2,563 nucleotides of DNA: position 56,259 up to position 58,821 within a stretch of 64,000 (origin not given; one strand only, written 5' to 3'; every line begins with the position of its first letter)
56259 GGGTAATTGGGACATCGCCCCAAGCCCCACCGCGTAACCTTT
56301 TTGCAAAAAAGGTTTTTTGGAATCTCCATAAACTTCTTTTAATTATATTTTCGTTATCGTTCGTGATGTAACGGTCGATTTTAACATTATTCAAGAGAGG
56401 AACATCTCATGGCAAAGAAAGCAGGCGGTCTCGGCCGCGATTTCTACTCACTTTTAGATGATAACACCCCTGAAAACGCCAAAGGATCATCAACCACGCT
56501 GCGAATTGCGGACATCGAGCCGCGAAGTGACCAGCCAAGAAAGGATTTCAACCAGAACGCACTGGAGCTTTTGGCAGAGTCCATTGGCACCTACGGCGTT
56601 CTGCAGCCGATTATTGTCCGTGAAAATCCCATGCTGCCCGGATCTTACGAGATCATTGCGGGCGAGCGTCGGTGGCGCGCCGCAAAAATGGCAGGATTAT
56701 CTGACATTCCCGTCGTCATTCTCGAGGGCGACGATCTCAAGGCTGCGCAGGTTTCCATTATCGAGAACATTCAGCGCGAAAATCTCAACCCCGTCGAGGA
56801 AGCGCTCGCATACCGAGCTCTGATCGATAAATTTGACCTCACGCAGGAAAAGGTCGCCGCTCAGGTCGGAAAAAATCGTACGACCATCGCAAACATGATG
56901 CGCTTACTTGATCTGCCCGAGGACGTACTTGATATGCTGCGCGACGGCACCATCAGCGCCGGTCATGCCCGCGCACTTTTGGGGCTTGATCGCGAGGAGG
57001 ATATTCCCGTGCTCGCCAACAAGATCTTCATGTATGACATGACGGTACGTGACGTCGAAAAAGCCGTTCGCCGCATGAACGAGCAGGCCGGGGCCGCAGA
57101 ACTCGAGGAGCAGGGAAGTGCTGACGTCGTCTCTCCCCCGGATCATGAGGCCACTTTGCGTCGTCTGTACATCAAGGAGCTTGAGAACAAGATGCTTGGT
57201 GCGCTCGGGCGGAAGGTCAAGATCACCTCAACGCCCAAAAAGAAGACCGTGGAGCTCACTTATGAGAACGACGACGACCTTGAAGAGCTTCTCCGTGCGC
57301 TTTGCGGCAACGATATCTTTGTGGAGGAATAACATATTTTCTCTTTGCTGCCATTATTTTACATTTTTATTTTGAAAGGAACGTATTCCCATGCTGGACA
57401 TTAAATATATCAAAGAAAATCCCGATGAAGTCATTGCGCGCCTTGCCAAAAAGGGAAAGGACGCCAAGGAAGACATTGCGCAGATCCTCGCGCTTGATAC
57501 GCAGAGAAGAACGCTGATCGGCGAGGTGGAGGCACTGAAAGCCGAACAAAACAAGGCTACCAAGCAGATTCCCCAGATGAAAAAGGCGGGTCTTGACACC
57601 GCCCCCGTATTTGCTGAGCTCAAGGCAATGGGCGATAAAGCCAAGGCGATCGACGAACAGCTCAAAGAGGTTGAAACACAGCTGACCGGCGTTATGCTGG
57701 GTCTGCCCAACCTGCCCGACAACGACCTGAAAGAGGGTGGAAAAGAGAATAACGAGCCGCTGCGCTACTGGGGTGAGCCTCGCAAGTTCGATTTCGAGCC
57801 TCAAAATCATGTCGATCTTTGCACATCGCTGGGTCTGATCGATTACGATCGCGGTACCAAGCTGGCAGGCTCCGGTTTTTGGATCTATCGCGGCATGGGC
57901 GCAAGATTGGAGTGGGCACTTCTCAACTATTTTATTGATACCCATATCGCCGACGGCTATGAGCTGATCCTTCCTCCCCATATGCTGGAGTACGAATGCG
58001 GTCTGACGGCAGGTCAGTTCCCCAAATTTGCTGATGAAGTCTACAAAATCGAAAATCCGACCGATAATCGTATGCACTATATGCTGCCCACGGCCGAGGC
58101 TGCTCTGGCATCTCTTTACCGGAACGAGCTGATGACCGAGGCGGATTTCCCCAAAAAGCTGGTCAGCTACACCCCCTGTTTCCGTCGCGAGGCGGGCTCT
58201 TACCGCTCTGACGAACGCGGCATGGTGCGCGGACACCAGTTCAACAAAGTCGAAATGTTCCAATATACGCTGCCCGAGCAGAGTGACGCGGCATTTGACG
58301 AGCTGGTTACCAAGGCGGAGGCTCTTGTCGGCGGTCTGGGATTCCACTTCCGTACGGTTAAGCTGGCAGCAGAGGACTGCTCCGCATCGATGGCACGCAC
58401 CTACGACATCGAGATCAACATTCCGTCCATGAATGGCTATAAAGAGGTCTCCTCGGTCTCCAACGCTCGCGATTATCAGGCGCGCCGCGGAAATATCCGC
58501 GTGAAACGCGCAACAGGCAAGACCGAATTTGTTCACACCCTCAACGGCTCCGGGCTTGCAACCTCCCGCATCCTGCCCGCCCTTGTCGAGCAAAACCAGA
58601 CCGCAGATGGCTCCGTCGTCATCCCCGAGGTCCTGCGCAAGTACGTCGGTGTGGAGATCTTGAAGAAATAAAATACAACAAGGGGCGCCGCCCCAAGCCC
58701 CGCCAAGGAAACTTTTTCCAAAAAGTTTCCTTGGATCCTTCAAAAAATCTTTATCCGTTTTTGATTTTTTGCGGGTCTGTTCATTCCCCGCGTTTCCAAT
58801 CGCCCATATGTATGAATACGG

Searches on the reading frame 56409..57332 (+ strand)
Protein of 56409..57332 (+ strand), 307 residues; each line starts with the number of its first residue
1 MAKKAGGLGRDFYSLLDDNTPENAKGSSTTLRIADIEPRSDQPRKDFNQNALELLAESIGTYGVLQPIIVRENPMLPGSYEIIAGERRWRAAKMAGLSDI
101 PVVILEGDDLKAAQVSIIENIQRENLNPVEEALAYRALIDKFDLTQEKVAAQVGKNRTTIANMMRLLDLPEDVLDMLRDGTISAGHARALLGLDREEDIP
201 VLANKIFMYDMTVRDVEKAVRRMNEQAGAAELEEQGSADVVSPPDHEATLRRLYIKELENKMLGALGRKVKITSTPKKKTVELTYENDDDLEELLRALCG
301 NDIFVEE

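Call 43: find_related_loci(query=window:56409-57332:+, collection=metagenome_contigs, flank=10000)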
Query window:56409-57332:+ (307 aa) in metagenome_contigs; peptide patterns used: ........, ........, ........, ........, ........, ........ (x = any residue, [..] = any of these).
600 stretches matched a pattern (row limit reached: there are more); 547 encode a relative of the query (tblastn E <= 1e-3); the best 80 are kept; 80 distinct loci.
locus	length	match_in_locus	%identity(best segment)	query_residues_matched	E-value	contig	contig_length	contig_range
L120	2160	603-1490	61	1-304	3e-129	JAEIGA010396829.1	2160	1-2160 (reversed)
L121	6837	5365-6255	62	1-304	2e-121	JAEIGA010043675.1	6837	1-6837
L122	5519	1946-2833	61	1-307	6e-121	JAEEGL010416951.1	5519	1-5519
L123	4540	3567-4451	60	1-306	8e-117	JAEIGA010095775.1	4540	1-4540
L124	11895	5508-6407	59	1-307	2e-114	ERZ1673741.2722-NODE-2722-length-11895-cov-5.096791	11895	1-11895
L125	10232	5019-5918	58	1-307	3e-112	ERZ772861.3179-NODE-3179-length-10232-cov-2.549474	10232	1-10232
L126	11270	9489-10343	59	8-301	6e-112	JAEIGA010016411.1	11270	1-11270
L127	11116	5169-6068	58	1-307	6e-112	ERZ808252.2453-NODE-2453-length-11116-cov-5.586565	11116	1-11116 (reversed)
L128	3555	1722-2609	58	3-306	3e-113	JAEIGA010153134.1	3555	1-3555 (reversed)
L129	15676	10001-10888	58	1-307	1e-109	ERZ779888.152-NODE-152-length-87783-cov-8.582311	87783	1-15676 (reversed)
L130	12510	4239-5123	57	1-304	2e-108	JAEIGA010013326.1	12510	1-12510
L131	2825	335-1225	60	1-306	1e-110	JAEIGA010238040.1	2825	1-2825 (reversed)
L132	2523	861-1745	56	1-304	2e-108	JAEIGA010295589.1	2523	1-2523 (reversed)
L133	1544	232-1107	55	4-304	2e-111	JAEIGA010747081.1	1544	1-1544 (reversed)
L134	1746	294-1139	49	7-301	5e-89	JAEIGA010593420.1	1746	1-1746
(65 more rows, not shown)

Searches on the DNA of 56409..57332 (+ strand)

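Call 44: search_with_rna_model(model_id=R1, sources=[L120, L121, L122, L123, L124, L125, L126, L127, L128, L129, L130, L131, L132, L133, L134, L135, L136, L137, L138, L139, L140, L141, L142, L143, L144, L145, L146, L147, L148, L149, L150, L151, L152, L153, L154, L155, L156, L157, L158, L159, L160, L161, L162, L163, L164, L165, L166, L167, L168, L169, L170, L171, L172, L173, L174, L175, L176, L177, L178, L179, L180, L181, L182, L183, L184, L185, L186, L187, L188, L189, L190, L191, L192, L193, L194, L195, L196, L197, L198, L199], max_evalue=0.01)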
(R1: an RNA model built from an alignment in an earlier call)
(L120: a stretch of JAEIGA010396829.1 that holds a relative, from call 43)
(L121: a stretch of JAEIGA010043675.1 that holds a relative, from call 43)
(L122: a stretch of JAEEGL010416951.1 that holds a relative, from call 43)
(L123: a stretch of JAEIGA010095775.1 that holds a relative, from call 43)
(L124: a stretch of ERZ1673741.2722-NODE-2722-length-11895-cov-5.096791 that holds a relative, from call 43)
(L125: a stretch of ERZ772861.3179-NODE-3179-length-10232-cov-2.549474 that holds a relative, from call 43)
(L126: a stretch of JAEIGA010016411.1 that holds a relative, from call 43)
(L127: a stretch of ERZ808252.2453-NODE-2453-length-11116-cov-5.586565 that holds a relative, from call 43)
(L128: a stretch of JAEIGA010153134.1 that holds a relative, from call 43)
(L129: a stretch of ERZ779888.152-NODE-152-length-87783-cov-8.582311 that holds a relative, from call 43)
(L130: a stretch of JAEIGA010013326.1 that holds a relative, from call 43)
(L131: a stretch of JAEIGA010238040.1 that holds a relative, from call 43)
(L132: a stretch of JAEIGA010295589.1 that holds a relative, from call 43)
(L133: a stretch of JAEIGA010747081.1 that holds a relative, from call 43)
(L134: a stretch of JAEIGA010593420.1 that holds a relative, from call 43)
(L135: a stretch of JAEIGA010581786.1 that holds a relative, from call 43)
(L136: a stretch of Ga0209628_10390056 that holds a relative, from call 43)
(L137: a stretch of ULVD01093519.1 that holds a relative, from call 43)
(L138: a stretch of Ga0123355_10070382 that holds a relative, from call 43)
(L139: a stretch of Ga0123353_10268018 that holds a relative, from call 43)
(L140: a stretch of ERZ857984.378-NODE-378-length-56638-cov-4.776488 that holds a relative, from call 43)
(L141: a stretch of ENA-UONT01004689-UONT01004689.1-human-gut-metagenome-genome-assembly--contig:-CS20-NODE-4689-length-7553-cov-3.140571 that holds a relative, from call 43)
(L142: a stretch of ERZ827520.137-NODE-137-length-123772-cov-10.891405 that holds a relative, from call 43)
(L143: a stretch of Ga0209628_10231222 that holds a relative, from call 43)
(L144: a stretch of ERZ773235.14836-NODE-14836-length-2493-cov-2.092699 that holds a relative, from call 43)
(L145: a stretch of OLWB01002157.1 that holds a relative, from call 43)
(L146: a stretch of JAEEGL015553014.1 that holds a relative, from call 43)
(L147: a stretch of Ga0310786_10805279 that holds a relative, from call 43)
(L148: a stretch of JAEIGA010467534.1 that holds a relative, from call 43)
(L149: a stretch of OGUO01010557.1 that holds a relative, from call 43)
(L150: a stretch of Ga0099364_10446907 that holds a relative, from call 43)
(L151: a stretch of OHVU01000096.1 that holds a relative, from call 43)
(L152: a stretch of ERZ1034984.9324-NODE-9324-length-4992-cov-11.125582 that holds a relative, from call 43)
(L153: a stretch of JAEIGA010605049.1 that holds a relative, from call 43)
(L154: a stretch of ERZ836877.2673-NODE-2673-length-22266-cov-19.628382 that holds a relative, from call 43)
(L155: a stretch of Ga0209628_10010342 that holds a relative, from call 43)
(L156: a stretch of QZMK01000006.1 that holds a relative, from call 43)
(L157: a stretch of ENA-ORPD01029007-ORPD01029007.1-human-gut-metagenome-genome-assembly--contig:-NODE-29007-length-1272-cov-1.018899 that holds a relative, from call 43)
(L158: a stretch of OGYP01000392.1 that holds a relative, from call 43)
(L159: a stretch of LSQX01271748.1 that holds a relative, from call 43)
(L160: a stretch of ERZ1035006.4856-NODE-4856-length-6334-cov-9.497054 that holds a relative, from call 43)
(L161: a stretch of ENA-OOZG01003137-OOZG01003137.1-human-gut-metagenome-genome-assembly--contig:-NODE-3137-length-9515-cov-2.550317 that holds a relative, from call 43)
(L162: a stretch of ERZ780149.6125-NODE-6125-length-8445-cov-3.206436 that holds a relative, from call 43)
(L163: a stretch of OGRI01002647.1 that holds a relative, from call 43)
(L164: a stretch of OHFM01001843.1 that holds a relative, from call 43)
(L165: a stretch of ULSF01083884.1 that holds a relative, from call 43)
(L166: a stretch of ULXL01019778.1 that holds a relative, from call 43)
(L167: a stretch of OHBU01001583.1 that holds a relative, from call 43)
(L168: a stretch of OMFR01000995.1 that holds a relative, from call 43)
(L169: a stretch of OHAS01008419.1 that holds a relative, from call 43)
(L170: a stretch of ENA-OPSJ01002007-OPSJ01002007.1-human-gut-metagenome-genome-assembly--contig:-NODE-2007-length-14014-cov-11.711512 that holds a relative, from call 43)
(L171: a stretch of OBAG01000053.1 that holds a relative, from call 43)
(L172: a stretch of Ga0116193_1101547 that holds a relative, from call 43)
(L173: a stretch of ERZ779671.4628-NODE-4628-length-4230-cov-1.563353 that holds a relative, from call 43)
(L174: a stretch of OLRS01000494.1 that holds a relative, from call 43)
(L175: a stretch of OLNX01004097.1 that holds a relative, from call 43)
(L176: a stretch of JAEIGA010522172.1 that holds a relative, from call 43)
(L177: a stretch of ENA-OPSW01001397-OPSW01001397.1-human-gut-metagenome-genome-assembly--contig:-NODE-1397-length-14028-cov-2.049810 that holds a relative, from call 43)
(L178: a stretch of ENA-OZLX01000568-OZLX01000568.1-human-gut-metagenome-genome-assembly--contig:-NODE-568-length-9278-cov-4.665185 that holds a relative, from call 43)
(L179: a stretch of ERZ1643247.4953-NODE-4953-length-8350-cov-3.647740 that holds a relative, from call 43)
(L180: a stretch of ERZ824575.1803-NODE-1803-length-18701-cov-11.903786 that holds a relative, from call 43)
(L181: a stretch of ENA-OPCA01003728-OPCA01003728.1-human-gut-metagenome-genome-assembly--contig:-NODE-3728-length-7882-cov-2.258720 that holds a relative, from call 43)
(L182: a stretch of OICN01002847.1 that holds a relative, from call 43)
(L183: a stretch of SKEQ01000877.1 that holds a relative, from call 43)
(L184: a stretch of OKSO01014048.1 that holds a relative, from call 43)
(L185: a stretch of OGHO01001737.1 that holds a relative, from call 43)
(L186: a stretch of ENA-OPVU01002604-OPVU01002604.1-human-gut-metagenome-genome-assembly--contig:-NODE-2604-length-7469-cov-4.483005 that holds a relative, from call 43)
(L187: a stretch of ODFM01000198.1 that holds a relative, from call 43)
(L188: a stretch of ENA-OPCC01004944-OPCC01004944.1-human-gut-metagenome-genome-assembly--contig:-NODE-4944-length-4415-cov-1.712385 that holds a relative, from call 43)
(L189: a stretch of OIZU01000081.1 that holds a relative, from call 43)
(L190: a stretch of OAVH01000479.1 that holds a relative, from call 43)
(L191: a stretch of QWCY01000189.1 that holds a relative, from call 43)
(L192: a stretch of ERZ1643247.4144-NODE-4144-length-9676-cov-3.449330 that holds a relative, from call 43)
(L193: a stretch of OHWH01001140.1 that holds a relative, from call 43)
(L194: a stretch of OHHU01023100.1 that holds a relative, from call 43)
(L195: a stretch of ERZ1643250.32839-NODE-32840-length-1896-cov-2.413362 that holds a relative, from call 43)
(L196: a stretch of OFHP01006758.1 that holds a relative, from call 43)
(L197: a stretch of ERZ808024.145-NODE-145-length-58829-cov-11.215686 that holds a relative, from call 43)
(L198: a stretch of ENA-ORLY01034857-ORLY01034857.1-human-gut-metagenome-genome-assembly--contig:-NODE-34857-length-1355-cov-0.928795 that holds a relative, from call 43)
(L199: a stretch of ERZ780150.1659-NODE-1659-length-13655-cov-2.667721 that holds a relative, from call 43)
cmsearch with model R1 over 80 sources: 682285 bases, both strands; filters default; matches with E-value up to 0.01: 23.
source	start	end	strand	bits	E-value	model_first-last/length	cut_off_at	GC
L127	93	180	-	52.1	4.4e-11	1-85/85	no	0.48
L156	17417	17487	-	41.7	3.6e-08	1-85/85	no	0.41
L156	2200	2270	-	40.5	7.7e-08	1-85/85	no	0.44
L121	2040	2117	+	37.3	6e-07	1-85/85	no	0.33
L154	2240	2313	-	36.1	1.3e-06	1-85/85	no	0.53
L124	287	413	-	36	1.4e-06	1-85/85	no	0.57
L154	2717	2787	-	35.7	1.7e-06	1-85/85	no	0.46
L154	12413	12483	+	35.1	2.4e-06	1-85/85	no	0.38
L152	4892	4964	+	34.7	3.1e-06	1-85/85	no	0.49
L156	14604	14674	+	34.3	4.1e-06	1-85/85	no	0.49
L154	14695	14763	-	33.4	7.1e-06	1-85/85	no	0.46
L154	14891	14961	+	33.3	7.6e-06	1-85/85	no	0.51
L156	7275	7370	+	32.9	1e-05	1-85/85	no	0.46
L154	7407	7475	-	32.8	1.1e-05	1-85/85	no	0.48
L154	7605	7678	+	32.3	1.5e-05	1-85/85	no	0.54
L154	17738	17833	-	31.7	2.2e-05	1-85/85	no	0.47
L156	7072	7142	-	31.3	2.7e-05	1-85/85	no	0.41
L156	17643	17713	+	30.8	3.7e-05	1-85/85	no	0.45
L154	17966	18036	+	30.5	4.7e-05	1-85/85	no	0.45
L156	14380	14450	-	29.2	0.0001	1-85/85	no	0.41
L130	12193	12279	-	29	0.00012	1-85/85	no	0.43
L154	12192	12260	-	23.5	0.0041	1-85/85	no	0.51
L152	4694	4764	-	22.5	0.0078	1-85/85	no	0.46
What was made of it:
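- Loci chosen only by Spo0J homology give 23 hits in 682 kb, nearly all in one lineage (call 44).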

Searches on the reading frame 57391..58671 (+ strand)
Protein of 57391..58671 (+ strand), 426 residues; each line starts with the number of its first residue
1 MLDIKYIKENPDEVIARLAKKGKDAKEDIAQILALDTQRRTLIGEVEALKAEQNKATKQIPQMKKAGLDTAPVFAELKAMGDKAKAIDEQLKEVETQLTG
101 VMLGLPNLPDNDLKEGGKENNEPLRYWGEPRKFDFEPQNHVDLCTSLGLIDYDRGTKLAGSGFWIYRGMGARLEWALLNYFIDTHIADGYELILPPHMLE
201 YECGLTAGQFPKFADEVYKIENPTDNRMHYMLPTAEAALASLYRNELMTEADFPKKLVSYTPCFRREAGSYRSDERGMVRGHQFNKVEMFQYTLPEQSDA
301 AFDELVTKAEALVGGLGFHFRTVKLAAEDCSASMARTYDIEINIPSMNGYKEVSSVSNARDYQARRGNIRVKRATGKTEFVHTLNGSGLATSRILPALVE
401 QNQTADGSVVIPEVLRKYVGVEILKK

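Call 24: search_protein_families(library=pfam, proteins=[window:57391-58671:+])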
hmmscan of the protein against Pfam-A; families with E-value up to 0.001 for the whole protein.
window:57391-58671:+ (426 aa): 2 families
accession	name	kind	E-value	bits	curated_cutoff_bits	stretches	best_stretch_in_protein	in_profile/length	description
PF00587.30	tRNA-synt_2b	-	1.6e-32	113.4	29.3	1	218-402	1-179/179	tRNA synthetase class II core domain (G, H, P, S and T)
PF02403.27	Seryl_tRNA_N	-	9e-29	100.3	28.2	1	1-109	1-108/108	Seryl-tRNA synthetase N-terminal domain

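Call 51: find_homologous_proteins(query=window:57391-58671:+, max_evalue=1e-100)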
Query window:57391-58671:+ (426 aa): 8000 proteins with E <= 1e-100 among 8000 candidates; the best 120 are listed.
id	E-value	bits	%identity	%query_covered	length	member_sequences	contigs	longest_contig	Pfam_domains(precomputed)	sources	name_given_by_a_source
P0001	1.4e-285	964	100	100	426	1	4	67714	PF00587.31,PF02403.28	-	-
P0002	1.1e-280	948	-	-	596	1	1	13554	PF00587.31,PF02403.28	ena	-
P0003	1.3e-278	941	97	100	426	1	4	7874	PF00587.31,PF02403.28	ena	-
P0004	2.5e-278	940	97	100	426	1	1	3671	PF00587.31,PF02403.28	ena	-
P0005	4.7e-278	940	97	100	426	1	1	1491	PF00587.31,PF02403.28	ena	-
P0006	6.5e-278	939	96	100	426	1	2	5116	PF00587.31,PF02403.28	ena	-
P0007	1.2e-277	938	97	100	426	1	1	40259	PF00587.31,PF02403.28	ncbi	-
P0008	2.3e-276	934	96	100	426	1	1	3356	PF00587.31,PF02403.28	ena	-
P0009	8.0e-276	932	96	100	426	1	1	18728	PF00587.31,PF02403.28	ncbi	-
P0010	7.5e-275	929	96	100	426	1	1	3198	PF00587.31,PF02403.28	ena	-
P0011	2.7e-274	927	95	100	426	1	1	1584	PF00587.31,PF02403.28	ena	-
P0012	2.8e-259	878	90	100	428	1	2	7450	PF00587.31,PF02403.28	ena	-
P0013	3.8e-259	877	90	100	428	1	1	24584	PF00587.31,PF02403.28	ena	-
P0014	3.8e-259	877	90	100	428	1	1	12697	PF00587.31,PF02403.28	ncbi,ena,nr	ncbi:MAG: serine--tRNA ligase [Clostridia bacterium]|nr:serine--tRNA ligase [Clostridia bacterium]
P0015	2.5e-258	875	90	100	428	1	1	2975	PF00587.31,PF02403.28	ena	-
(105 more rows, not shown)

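Call 52: find_encoding_contigs(protein=P0007, flank=10000, max_places=3)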
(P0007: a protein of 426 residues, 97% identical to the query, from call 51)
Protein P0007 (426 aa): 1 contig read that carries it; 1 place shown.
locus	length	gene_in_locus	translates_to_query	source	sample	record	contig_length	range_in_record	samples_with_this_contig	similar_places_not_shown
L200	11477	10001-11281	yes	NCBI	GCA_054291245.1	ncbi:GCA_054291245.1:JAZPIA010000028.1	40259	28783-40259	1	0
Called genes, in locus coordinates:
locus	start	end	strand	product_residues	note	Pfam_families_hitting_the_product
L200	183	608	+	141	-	-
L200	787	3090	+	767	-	PF14323:GxGYxYP_C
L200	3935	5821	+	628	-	PF01134:GIDA, PF07992:Pyr_redox_2 (weak), PF12831:FAD_oxidored (weak), PF21680:GIDA_C_1st, PF13932:SAM_GIDA_C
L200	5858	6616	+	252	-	PF08241:Methyltransf_11 (faint), PF02527:GidB, PF05175:MTS (weak), PF13847:Methyltransf_31, PF13649:Methyltransf_25 (weak)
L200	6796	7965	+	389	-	PF02195:ParB_N, PF17762:HTH_ParB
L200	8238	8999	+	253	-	PF00142:Fer4_NifH (faint), PF01656:CbiA, PF02374:ArsA_ATPase (faint), PF06564:CBP_BcsQ, PF09140:MipZ (weak), PF10609:ParA, PF13614:AAA_31, PF09140:MipZ (weak)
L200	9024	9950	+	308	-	PF02195:ParB_N, PF17762:HTH_ParB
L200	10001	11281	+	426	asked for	PF02403:Seryl_tRNA_N, PF00587:tRNA-synt_2b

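Call 53: find_encoding_contigs(protein=P0009, flank=10000, max_places=3)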
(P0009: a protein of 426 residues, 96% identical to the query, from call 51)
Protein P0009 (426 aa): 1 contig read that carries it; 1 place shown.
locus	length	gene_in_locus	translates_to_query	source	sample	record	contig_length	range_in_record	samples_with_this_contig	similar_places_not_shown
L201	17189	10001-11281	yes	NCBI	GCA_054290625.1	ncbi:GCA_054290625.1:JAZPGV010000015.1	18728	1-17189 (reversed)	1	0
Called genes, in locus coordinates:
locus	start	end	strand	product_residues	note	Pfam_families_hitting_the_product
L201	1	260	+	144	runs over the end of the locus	-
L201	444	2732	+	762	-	PF14323:GxGYxYP_C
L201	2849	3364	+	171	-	PF00583:Acetyltransf_1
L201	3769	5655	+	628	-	PF01134:GIDA, PF07992:Pyr_redox_2 (faint), PF12831:FAD_oxidored, PF21680:GIDA_C_1st, PF13932:SAM_GIDA_C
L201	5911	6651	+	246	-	PF02390:Methyltransf_4 (faint), PF02527:GidB, PF13847:Methyltransf_31, PF08241:Methyltransf_11 (weak), PF08242:Methyltransf_12 (faint), PF13649:Methyltransf_25 (weak)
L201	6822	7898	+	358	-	PF02195:ParB_N, PF17762:HTH_ParB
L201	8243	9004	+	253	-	PF00142:Fer4_NifH (weak), PF01656:CbiA, PF02374:ArsA_ATPase (weak), PF06564:CBP_BcsQ, PF09140:MipZ, PF10609:ParA, PF13614:AAA_31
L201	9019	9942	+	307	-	PF02195:ParB_N, PF17762:HTH_ParB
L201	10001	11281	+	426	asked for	PF02403:Seryl_tRNA_N, PF00587:tRNA-synt_2b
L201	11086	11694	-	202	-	-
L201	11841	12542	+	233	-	-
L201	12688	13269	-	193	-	PF00156:Pribosyltran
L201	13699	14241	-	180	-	PF01420:Methylase_S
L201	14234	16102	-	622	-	PF02384:N6_Mtase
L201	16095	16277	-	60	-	-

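Call 54: find_encoding_contigs(protein=P0013, flank=10000, max_places=3)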
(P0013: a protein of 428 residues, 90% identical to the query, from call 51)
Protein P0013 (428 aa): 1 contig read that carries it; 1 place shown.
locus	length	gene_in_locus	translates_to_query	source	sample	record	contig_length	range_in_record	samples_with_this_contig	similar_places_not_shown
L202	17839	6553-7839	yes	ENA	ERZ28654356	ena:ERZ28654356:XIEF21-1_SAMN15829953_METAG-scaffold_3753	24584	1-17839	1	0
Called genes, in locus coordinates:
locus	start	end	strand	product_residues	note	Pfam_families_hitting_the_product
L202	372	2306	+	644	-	PF01134:GIDA, PF07992:Pyr_redox_2 (weak), PF12831:FAD_oxidored (weak), PF21680:GIDA_C_1st, PF13932:SAM_GIDA_C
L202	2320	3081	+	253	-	PF02527:GidB, PF05175:MTS (faint), PF13847:Methyltransf_31, PF13649:Methyltransf_25 (weak)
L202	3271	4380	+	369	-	PF02195:ParB_N, PF17762:HTH_ParB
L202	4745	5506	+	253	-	PF00142:Fer4_NifH (weak), PF01656:CbiA, PF02374:ArsA_ATPase (weak), PF06564:CBP_BcsQ, PF09140:MipZ, PF10609:ParA, PF13614:AAA_31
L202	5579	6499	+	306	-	PF02195:ParB_N, PF17762:HTH_ParB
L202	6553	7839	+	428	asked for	PF02403:Seryl_tRNA_N, PF00587:tRNA-synt_2b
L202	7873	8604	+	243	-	-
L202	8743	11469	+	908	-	-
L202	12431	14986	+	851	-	-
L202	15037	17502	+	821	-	-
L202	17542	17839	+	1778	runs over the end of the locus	PF01841:Transglut_core (weak)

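Call 58: find_encoding_contigs(protein=P0001, flank=8000, max_places=6)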
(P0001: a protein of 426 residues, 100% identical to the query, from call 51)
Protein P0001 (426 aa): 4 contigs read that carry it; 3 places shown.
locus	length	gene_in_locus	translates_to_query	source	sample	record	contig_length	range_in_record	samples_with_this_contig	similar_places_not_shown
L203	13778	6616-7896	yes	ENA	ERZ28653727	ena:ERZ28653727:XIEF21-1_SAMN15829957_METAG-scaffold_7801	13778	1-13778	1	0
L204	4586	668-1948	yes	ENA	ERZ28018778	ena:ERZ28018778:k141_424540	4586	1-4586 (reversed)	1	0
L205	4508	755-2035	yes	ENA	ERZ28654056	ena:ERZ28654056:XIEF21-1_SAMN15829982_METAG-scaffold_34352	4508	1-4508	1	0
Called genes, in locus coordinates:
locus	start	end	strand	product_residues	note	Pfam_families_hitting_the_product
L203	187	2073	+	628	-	PF01134:GIDA, PF07992:Pyr_redox_2 (faint), PF12831:FAD_oxidored, PF21680:GIDA_C_1st, PF13932:SAM_GIDA_C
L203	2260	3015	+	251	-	PF02527:GidB, PF13847:Methyltransf_31, PF08242:Methyltransf_12 (faint), PF13649:Methyltransf_25 (weak)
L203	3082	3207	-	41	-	-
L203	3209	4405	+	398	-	PF02195:ParB_N, PF17762:HTH_ParB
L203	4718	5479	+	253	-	PF00142:Fer4_NifH (weak), PF01656:CbiA, PF02374:ArsA_ATPase (weak), PF06564:CBP_BcsQ, PF09140:MipZ, PF10609:ParA, PF13614:AAA_31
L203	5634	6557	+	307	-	PF02195:ParB_N, PF17762:HTH_ParB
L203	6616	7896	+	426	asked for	PF02403:Seryl_tRNA_N, PF00587:tRNA-synt_2b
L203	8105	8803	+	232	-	-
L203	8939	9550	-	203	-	PF00583:Acetyltransf_1, PF13673:Acetyltransf_10 (weak), PF13508:Acetyltransf_7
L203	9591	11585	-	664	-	PF16889:Hepar_II_III_N, PF07940:Hepar_II_III_C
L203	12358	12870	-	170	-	-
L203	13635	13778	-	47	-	?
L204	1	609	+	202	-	?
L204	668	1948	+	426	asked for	PF02403:Seryl_tRNA_N, PF00587:tRNA-synt_2b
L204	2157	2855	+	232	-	-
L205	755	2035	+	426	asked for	PF02403:Seryl_tRNA_N, PF00587:tRNA-synt_2b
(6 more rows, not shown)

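Call 59: find_encoding_contigs(protein=P0003, flank=8000, max_places=6)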
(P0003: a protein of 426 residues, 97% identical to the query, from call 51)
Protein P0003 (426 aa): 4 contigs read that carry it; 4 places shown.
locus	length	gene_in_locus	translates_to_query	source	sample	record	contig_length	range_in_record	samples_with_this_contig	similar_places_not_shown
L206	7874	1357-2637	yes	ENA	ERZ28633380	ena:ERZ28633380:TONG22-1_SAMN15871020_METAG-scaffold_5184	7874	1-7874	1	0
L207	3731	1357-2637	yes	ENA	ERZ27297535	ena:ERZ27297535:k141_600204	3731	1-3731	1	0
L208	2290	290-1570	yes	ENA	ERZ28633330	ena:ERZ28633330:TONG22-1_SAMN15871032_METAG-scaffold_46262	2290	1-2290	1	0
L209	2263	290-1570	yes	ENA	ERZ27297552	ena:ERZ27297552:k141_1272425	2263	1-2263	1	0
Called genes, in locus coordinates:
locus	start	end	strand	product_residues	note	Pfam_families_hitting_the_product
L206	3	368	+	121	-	?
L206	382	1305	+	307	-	PF02195:ParB_N, PF17762:HTH_ParB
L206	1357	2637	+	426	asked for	PF02403:Seryl_tRNA_N, PF00587:tRNA-synt_2b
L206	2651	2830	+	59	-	-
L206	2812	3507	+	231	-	-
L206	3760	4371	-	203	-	PF00583:Acetyltransf_1, PF13673:Acetyltransf_10 (weak), PF13508:Acetyltransf_7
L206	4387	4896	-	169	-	PF10688:Imp-YgjV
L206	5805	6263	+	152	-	PF13302:Acetyltransf_3, PF00583:Acetyltransf_1, PF13420:Acetyltransf_4 (weak), PF13508:Acetyltransf_7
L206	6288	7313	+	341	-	PF00710:Asparaginase, PF17763:Asparaginase_C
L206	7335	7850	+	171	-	PF00583:Acetyltransf_1, PF13508:Acetyltransf_7 (faint)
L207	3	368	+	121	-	?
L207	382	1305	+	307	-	PF02195:ParB_N, PF17762:HTH_ParB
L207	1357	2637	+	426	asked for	PF02403:Seryl_tRNA_N, PF00587:tRNA-synt_2b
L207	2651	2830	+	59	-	-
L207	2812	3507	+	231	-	-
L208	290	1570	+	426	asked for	PF02403:Seryl_tRNA_N, PF00587:tRNA-synt_2b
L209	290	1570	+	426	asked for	PF02403:Seryl_tRNA_N, PF00587:tRNA-synt_2b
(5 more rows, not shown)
